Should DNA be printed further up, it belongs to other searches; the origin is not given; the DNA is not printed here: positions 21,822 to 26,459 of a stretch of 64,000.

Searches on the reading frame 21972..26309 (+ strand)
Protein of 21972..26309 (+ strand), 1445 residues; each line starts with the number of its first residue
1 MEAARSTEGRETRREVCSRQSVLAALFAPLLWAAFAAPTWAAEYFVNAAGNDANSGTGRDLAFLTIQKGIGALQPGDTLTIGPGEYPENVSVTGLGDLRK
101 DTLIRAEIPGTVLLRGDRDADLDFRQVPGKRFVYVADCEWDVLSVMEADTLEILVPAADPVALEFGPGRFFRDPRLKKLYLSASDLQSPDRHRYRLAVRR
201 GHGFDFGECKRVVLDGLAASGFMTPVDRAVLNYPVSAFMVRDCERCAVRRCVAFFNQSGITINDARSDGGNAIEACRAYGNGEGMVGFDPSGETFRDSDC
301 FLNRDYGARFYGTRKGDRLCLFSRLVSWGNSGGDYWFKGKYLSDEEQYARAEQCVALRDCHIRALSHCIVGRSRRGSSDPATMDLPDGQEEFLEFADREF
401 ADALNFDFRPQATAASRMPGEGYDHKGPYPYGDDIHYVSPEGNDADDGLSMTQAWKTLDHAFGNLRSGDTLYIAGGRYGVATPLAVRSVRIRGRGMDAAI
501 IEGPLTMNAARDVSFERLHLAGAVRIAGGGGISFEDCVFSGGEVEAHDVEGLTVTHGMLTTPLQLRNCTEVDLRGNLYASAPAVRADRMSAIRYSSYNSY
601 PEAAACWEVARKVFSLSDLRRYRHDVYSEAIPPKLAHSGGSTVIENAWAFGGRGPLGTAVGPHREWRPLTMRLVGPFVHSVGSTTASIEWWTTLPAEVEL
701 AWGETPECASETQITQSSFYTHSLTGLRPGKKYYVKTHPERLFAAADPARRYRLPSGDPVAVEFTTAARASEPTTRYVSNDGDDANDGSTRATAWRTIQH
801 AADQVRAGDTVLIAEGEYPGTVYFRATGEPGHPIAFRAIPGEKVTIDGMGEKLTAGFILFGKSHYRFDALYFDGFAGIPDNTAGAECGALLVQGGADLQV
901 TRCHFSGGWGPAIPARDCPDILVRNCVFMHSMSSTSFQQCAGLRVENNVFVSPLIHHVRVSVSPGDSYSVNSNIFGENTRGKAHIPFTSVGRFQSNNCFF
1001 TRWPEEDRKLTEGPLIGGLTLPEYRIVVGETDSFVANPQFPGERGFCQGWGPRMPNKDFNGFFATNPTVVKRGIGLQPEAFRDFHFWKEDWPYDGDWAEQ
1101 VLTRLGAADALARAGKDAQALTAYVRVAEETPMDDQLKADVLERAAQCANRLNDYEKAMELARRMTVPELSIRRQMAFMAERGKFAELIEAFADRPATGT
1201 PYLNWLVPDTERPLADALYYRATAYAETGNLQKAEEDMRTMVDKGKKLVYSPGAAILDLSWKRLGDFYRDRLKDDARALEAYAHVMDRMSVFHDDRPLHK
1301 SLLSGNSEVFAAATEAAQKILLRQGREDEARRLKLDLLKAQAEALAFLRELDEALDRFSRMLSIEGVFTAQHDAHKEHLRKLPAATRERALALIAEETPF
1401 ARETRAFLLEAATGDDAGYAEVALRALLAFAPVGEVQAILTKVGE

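Call 18: search_protein_families(library=pfam, proteins=[window:21972-26309:+], max_evalue=0.01)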
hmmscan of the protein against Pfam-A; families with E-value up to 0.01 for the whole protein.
window:21972-26309:+ (1445 aa): 4 families
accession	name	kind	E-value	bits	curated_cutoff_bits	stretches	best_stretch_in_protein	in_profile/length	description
PF13229.12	Beta_helix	-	1.2e-09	38.4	25.9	1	889-953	71-137/158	Right handed beta helix region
PF07602.17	DUF1565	-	2.4e-07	30.8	20.3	0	782-819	3-39/257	Protein of unknown function (DUF1565)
PF14592.12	Chondroitinas_B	-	5.2e-07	29.4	24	1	796-850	5-60/426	Chondroitinase B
PF05048.19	NosD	-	0.0036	17.2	23.6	0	236-308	39-108/212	Periplasmic copper-binding protein (NosD)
